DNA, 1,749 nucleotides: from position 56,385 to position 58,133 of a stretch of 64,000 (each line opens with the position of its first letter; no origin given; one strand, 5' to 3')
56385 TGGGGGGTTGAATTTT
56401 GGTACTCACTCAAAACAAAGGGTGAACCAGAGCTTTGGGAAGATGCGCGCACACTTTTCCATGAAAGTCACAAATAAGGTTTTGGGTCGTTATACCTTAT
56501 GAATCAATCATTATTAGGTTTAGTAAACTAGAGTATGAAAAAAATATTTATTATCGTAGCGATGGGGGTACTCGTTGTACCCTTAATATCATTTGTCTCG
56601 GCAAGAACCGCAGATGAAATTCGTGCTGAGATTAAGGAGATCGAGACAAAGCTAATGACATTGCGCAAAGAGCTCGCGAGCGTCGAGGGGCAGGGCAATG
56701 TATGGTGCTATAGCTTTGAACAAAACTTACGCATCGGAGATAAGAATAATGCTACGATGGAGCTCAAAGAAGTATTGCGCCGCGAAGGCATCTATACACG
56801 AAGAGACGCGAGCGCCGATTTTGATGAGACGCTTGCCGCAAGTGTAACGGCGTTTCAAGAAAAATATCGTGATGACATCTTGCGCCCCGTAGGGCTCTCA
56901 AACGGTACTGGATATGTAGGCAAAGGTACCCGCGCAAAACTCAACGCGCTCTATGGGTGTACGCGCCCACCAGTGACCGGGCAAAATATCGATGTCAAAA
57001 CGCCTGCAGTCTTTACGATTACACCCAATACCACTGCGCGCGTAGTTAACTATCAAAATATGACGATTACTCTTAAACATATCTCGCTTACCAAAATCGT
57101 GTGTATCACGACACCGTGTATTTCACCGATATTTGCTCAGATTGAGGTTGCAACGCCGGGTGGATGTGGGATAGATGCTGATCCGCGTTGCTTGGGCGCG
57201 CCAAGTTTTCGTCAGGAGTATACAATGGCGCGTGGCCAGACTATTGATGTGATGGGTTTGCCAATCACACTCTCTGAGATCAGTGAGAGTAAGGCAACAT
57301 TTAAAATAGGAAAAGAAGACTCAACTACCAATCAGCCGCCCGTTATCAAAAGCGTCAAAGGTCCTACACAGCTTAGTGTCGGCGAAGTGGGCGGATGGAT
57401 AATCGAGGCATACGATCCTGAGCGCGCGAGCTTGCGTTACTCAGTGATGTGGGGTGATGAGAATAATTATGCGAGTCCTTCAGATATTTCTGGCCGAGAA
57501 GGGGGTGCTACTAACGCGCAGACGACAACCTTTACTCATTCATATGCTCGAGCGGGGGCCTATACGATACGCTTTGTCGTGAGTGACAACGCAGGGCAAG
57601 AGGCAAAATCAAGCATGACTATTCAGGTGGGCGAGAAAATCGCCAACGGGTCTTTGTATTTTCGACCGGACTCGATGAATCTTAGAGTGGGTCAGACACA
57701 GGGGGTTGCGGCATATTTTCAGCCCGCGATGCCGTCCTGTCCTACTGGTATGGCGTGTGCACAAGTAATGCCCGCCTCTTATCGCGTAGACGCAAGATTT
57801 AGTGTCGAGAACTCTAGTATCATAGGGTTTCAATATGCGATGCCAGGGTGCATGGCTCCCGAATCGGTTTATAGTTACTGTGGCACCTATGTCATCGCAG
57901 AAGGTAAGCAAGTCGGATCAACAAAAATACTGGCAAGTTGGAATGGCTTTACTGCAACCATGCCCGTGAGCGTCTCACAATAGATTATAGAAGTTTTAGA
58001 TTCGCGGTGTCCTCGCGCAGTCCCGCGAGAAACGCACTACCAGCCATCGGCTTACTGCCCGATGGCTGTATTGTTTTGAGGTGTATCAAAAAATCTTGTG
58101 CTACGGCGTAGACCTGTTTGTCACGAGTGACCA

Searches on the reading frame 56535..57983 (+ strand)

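Call 73: search_protein_families(library=pfam, proteins=[window:56535-57983:+], max_evalue=0.001)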
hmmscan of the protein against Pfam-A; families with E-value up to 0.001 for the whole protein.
window:56535-57983:+ (482 aa): 3 families
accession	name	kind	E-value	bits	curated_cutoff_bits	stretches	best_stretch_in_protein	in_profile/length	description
PF18911.6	PKD_4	-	9.7e-07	29.2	27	1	266-365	1-85/85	PKD domain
PF00801.26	PKD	-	9e-06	26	23.5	1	323-359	39-75/80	PKD domain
PF22352.2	K319L-like_PKD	-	0.00059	20.2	27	0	319-365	37-84/84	K319L-like, PKD domain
